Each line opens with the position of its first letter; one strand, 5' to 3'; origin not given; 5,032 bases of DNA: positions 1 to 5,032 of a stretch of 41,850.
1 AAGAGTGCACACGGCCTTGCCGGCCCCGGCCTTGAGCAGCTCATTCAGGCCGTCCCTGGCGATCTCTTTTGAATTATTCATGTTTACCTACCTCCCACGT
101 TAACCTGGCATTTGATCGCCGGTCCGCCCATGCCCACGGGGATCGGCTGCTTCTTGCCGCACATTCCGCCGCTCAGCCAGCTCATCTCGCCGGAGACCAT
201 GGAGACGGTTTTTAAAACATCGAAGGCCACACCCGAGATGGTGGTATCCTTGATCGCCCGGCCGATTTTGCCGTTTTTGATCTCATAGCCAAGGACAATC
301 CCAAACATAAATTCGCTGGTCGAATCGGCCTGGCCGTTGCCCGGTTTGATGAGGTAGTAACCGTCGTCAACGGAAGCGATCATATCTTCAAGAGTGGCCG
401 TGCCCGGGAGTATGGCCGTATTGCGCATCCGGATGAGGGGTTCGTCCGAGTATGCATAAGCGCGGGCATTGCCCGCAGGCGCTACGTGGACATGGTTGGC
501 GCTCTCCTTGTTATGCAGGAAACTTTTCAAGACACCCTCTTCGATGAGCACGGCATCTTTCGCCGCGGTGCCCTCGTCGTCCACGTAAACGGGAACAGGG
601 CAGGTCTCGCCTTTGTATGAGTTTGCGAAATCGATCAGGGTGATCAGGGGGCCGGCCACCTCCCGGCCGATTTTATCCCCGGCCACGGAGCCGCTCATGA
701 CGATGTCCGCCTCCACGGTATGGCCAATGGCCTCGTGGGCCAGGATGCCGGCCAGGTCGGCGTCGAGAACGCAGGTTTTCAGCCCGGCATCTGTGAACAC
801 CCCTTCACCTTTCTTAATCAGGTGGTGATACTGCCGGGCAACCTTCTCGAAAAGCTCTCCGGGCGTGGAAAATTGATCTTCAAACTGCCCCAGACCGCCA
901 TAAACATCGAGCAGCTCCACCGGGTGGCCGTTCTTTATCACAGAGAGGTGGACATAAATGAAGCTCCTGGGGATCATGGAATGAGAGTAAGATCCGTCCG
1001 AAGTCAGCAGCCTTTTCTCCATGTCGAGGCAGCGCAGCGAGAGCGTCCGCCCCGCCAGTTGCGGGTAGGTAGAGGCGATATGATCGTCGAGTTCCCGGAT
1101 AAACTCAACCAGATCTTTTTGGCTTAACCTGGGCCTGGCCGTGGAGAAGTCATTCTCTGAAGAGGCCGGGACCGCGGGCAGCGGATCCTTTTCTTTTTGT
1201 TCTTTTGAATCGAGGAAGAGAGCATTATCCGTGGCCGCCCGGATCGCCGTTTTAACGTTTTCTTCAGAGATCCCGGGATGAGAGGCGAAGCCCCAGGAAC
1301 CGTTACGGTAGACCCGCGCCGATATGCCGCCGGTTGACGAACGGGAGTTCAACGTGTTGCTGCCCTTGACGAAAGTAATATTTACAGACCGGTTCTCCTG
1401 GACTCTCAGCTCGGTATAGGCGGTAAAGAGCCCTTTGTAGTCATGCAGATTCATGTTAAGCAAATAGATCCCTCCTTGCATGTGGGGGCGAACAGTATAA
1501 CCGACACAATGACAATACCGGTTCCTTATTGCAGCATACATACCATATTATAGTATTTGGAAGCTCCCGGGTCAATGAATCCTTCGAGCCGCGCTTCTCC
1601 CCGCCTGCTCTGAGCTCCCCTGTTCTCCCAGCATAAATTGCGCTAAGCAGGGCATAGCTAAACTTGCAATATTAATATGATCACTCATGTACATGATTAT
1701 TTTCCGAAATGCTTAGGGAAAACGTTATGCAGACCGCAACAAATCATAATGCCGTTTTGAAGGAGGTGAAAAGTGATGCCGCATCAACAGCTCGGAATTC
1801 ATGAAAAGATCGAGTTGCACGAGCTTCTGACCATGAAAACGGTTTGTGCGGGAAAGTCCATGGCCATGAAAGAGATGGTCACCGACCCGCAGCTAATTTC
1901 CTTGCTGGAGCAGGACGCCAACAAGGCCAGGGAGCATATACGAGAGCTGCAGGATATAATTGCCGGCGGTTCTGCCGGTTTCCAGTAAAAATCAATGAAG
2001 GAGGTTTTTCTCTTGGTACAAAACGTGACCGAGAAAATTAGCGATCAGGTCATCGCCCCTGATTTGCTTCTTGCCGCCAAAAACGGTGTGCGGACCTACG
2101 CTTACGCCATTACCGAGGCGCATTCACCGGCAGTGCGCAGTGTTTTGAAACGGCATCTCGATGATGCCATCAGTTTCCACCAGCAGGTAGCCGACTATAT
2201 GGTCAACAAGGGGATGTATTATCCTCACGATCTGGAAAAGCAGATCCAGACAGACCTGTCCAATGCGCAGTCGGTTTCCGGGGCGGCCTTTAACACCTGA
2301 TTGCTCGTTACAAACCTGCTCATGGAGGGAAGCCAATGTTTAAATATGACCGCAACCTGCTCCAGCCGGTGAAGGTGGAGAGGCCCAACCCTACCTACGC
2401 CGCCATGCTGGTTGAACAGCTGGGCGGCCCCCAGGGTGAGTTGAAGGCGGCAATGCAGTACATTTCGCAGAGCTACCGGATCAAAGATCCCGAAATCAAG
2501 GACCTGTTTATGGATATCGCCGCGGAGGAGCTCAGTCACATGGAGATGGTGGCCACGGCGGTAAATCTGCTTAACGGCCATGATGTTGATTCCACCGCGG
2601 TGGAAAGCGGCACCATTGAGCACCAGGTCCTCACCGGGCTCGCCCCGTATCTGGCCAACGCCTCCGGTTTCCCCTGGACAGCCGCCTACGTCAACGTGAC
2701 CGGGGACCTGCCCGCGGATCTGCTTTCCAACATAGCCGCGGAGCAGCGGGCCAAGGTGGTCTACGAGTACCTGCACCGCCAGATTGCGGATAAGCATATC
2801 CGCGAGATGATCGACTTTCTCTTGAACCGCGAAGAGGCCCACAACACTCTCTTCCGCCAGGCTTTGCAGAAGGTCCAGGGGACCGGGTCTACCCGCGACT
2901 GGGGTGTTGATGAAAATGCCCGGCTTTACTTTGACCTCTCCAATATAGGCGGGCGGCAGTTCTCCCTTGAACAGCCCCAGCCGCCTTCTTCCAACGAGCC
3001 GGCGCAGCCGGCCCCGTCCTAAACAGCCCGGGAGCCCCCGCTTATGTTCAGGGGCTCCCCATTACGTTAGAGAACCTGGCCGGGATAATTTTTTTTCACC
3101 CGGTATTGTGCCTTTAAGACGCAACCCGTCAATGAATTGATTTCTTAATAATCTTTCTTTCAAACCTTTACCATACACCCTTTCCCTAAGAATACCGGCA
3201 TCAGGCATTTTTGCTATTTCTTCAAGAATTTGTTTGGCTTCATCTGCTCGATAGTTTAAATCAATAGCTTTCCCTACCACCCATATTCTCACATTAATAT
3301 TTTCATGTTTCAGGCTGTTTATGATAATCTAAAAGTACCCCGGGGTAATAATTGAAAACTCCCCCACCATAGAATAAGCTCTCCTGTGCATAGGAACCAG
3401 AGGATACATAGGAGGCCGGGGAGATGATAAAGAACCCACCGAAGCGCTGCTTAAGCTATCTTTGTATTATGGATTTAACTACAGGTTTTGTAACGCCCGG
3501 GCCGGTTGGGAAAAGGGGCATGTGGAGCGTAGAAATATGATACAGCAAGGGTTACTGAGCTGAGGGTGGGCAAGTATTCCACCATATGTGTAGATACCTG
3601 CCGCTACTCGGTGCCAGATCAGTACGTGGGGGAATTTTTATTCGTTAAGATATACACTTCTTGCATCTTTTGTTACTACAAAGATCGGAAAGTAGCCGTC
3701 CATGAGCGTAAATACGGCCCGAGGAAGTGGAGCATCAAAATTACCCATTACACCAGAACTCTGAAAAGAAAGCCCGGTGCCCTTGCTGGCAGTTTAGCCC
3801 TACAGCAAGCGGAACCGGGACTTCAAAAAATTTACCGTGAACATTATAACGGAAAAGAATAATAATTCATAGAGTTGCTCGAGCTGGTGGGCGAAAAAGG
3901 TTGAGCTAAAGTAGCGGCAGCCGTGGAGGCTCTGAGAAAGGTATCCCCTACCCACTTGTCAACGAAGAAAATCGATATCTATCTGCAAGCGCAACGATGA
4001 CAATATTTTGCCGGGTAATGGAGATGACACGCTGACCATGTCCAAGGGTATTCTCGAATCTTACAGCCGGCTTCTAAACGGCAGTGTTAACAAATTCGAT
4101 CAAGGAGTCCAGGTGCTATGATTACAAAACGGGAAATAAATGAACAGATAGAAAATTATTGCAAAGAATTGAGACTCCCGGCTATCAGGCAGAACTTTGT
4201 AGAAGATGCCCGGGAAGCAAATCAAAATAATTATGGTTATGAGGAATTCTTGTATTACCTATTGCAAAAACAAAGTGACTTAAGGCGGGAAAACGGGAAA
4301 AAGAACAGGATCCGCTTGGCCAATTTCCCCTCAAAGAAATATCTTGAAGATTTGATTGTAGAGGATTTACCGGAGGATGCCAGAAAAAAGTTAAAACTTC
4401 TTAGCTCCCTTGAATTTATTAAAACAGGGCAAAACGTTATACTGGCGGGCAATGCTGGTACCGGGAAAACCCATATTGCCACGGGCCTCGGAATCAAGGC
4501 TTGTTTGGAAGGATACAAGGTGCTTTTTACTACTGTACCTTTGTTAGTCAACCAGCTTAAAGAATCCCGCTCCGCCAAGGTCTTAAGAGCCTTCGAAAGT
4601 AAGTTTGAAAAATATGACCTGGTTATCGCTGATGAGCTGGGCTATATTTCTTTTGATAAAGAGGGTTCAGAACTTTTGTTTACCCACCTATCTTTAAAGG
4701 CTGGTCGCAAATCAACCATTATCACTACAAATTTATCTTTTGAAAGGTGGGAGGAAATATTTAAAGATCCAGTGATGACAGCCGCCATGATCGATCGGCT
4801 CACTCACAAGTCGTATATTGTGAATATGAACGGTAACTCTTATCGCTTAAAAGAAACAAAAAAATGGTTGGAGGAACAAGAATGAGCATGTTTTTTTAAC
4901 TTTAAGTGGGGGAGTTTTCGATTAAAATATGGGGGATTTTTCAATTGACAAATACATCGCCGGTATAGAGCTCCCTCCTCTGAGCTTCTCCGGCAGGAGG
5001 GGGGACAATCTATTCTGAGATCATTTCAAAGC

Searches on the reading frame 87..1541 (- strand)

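Call 65: search_protein_families(library=pfam, proteins=[window:87-1541:-], max_evalue=0.00001)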
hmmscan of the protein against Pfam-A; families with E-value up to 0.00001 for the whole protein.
window:87-1541:- (485 aa): 2 families
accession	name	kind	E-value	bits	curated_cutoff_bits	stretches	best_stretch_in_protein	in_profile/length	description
PF19289.4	PmbA_TldD_3rd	-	4.1e-49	167.1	22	1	256-482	5-218/220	PmbA/TldA metallopeptidase C-terminal domain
PF01523.21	PmbA_TldD_1st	-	1.8e-11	44.4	20.9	1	44-107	2-65/65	PmbA/TldA metallopeptidase domain 1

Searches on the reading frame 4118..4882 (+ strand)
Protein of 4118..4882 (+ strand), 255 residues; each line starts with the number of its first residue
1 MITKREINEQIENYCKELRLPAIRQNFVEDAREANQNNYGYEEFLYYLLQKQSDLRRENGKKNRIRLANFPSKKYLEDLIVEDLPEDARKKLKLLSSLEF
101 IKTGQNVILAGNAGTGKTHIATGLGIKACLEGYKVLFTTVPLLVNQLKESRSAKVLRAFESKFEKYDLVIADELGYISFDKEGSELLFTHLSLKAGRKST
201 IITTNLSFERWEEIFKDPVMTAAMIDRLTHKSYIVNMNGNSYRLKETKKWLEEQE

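Call 65: search_protein_families(library=pfam, proteins=[window:4118-4882:+], max_evalue=0.00001)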
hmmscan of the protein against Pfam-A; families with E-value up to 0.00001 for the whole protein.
window:4118-4882:+ (255 aa): 1 family
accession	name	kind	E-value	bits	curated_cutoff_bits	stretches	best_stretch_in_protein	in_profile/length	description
PF01695.23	IstB_IS21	-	3.2e-64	217.1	24.1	1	14-248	2-236/238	IstB-like ATP binding protein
